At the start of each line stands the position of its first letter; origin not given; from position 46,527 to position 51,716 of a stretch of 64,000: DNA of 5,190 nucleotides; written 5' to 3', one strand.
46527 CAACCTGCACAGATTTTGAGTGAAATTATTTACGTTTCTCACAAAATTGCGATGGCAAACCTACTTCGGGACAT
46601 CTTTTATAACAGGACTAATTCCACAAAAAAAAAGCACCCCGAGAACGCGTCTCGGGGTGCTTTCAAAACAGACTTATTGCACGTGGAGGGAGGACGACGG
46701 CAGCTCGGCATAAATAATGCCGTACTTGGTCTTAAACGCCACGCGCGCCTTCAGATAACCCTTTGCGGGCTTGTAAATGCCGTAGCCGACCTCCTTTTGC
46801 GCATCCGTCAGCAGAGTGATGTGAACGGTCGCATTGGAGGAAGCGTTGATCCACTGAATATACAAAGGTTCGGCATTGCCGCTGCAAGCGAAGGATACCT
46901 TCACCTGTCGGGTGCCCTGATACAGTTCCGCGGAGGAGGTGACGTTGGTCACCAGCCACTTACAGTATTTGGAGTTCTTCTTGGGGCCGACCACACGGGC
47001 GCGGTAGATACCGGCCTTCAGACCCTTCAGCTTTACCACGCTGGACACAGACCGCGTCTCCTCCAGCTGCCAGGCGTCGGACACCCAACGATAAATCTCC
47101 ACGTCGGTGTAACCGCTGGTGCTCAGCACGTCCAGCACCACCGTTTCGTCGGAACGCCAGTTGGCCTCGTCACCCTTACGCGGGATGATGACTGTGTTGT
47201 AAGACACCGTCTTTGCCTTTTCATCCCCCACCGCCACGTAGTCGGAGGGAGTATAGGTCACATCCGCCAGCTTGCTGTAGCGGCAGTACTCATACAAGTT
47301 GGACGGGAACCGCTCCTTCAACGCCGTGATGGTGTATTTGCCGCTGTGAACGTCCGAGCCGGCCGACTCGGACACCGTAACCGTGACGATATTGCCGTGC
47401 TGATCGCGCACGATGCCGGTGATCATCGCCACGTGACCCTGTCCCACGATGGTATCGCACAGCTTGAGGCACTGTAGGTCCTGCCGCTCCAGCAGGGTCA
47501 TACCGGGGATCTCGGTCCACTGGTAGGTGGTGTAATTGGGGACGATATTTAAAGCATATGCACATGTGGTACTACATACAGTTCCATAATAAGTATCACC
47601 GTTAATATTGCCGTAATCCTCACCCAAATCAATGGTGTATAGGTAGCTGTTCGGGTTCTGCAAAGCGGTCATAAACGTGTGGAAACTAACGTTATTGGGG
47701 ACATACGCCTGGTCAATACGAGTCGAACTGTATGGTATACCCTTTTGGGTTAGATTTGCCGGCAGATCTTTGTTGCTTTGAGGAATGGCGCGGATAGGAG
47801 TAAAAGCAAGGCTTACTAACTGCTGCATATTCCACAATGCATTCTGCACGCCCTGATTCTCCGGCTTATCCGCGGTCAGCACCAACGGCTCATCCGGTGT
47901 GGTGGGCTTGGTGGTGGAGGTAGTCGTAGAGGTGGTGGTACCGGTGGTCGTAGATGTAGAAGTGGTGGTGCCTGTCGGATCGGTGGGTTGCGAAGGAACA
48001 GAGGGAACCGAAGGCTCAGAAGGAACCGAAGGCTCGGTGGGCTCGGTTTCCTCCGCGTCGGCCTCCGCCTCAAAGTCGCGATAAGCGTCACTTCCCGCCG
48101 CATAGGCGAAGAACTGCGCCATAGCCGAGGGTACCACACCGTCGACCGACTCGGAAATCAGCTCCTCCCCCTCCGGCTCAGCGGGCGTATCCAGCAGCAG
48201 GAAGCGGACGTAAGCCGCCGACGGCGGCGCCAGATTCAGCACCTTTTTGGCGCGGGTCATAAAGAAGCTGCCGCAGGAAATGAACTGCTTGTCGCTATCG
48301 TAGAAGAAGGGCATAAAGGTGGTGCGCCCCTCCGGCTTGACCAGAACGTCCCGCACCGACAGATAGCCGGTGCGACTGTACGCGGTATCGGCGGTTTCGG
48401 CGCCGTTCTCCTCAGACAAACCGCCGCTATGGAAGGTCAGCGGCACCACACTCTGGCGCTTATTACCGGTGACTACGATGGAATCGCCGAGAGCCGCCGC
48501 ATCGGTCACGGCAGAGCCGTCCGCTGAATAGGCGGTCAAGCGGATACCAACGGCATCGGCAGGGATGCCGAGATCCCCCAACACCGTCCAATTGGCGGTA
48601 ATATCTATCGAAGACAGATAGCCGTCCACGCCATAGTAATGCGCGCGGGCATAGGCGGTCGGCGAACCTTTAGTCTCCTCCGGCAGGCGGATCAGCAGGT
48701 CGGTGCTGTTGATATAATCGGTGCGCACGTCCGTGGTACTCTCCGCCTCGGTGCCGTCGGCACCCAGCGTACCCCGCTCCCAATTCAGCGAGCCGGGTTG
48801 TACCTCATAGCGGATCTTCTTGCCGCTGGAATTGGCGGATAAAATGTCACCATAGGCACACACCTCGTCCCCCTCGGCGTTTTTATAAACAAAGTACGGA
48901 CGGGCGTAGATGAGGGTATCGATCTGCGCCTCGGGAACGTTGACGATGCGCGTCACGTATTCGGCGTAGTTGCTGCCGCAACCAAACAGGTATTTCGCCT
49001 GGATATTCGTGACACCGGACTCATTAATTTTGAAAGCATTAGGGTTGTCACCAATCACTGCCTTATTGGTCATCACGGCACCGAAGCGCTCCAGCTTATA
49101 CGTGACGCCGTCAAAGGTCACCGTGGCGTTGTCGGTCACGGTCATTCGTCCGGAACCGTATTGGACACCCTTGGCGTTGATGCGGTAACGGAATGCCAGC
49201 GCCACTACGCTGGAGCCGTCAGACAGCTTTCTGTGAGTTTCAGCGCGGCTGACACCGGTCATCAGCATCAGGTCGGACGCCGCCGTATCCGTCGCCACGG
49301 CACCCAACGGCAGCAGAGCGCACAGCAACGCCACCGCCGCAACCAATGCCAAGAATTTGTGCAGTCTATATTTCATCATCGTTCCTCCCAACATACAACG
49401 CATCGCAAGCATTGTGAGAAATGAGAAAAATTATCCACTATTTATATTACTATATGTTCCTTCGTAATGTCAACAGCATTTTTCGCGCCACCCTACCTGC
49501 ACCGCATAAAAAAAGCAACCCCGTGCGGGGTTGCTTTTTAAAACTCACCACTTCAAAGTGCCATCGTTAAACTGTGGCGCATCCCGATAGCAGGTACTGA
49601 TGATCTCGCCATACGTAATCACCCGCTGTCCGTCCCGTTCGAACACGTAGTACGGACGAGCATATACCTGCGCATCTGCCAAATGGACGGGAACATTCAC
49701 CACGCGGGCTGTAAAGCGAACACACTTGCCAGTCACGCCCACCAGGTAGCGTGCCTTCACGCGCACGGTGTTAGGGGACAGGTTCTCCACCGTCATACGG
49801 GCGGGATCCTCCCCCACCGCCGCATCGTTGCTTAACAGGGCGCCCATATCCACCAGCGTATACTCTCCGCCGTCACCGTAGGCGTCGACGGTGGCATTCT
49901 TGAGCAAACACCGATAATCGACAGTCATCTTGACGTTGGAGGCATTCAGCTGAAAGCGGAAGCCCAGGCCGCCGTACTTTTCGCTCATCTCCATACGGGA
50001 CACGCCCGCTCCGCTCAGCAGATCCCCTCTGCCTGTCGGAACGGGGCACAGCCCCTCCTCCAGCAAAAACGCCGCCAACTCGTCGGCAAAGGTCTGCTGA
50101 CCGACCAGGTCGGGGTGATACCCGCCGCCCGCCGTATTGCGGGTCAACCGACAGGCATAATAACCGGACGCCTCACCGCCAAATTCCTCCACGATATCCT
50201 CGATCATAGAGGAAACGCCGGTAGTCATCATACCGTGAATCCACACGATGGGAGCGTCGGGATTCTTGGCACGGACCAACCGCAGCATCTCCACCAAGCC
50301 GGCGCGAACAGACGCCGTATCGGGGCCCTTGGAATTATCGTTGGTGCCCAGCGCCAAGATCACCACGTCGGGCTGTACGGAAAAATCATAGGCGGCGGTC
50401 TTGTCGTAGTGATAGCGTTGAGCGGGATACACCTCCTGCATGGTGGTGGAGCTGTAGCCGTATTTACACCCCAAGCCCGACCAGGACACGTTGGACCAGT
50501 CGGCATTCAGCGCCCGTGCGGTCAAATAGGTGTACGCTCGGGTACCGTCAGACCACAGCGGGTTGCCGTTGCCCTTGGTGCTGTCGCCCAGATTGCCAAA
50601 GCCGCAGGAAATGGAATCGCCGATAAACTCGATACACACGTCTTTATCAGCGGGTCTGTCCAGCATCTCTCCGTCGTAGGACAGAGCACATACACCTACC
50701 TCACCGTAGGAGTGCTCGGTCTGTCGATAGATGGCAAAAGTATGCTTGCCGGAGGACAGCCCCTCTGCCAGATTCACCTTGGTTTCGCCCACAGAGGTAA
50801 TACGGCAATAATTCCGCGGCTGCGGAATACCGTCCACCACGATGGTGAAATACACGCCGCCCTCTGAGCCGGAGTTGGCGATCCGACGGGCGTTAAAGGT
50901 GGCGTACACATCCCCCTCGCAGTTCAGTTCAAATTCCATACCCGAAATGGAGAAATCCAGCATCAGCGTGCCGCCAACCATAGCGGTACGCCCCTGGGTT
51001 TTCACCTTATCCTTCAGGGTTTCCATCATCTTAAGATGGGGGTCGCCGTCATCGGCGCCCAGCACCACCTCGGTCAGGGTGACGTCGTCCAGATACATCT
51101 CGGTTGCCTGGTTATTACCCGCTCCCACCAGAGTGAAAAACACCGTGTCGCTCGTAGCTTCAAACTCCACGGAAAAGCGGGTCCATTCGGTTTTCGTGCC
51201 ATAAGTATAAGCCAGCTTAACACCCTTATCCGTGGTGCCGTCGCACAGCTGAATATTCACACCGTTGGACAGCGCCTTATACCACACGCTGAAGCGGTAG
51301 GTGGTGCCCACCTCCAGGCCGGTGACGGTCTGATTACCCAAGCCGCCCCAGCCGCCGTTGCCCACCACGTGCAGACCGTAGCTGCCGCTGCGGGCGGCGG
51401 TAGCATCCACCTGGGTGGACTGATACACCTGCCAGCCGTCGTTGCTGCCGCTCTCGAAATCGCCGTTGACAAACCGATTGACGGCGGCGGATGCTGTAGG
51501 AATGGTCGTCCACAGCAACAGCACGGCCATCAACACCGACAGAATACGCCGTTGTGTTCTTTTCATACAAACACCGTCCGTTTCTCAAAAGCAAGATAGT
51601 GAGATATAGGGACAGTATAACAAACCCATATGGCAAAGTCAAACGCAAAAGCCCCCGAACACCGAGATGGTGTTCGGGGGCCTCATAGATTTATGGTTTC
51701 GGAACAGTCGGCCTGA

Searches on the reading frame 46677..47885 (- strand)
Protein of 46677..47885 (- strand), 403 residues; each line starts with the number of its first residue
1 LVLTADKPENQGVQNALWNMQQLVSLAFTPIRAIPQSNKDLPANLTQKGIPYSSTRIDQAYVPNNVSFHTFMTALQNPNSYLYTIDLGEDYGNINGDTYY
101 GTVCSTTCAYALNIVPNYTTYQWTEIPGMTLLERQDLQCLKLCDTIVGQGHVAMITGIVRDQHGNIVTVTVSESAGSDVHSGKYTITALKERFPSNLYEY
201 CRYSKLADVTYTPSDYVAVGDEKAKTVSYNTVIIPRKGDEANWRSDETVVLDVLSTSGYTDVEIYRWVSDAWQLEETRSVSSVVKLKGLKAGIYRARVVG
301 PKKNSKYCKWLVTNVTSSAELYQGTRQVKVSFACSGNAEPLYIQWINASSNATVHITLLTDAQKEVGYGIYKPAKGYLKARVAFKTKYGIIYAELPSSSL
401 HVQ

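Call 85: search_solved_structures(query=window:46677-47885:-, max_evalue=10, show_alignments=1)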
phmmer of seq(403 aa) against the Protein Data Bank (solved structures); distinct sequences matched with E-value up to 10: 2.
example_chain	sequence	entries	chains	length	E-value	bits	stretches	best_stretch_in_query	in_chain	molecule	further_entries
2lv4_A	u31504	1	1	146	0.047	15.6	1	109-196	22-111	Putative outer membrane or exported protein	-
4hd5_A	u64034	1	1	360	0.85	11.4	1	341-384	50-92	Polysaccharide deacetylase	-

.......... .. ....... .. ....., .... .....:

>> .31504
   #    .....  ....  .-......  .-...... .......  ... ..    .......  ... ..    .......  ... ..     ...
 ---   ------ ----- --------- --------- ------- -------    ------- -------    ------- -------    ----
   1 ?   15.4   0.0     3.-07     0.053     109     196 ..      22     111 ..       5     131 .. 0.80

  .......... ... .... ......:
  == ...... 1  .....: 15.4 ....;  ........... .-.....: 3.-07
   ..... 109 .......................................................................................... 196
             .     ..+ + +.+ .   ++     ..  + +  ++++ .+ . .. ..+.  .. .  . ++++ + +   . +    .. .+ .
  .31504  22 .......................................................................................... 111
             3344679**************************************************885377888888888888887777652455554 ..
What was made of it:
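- Tried and rejected: A sequence search of the PDB with the Cys/His-containing C-terminal region of the 912-aa neighbour gave no significant hit (call 85).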

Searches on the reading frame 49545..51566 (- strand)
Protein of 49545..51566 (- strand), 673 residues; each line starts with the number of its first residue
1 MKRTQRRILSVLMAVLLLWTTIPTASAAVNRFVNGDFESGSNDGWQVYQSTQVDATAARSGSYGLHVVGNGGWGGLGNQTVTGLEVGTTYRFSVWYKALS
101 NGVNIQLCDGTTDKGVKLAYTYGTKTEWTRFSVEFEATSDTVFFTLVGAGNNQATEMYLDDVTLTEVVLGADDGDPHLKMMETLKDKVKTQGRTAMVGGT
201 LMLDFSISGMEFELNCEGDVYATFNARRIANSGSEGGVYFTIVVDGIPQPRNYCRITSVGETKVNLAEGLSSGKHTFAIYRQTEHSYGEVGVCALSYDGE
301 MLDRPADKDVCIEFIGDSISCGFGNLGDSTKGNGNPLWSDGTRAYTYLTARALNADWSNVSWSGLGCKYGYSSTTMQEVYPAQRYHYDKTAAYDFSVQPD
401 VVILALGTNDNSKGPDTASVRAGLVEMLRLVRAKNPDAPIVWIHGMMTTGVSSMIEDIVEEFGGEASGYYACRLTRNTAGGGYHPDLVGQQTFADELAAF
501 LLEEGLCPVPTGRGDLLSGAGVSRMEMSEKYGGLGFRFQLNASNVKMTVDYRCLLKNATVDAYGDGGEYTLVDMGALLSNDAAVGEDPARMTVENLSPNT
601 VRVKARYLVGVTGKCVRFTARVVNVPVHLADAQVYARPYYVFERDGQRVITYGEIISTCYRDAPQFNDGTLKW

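Call 8: search_protein_families(library=pfam, proteins=[window:49545-51566:-], max_evalue=0.01)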
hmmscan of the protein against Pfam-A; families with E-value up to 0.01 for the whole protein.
window:49545-51566:- (673 aa): 4 families
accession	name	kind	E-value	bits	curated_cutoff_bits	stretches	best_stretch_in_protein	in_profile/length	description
PF13472.12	Lipase_GDSL_2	-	3.5e-14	54.1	32.9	1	314-448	1-110/178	GDSL-like Lipase/Acylhydrolase family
PF02018.23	CBM_4_9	-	2.6e-13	51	25.9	1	30-140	2-121/136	Carbohydrate binding domain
PF00657.28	Lipase_GDSL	-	1.2e-11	45.6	23.6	1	312-453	1-134/208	GDSL-like Lipase/Acylhydrolase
PF17996.7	CE2_N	-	2.8e-08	34.2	27.9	1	203-305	13-108/108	Carbohydrate esterase 2 N-terminal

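Call 9: search_protein_families(library=ncbifam, proteins=[window:49545-51566:-], max_evalue=1)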
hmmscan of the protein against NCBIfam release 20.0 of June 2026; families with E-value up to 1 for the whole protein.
window:49545-51566:- (673 aa): 6 families
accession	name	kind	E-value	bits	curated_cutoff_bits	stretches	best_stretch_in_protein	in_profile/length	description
NF042969.1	AcxyGlmanDactase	equivalog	7.6e-23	80.9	500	1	186-449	3-261/323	bifunctional acetylxylan esterase/glucomannan deacetylase AxeC2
NF052434.1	Mep72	equivalog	1.6e-06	27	645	1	28-162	430-573/573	biofilm-associated metzincin protease Mep72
NF033675.1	NTTRR-F1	subfamily_domain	0.002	18.2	70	1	29-70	3-43/155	NTTRR-F1 domain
NF048003.1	GTA_spike_fiber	domain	0.0075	16.8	36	1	41-160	17-157/182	phage head spike fiber domain-containing protein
TIGR04362.1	choice_anch_C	subfamily_domain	0.022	15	120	1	37-163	21-156/157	choice-of-anchor C family protein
NF042968.1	AcxylEst_AxeA1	equivalog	0.11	10.8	700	1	368-436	314-383/459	acetylxylan esterase AxeA1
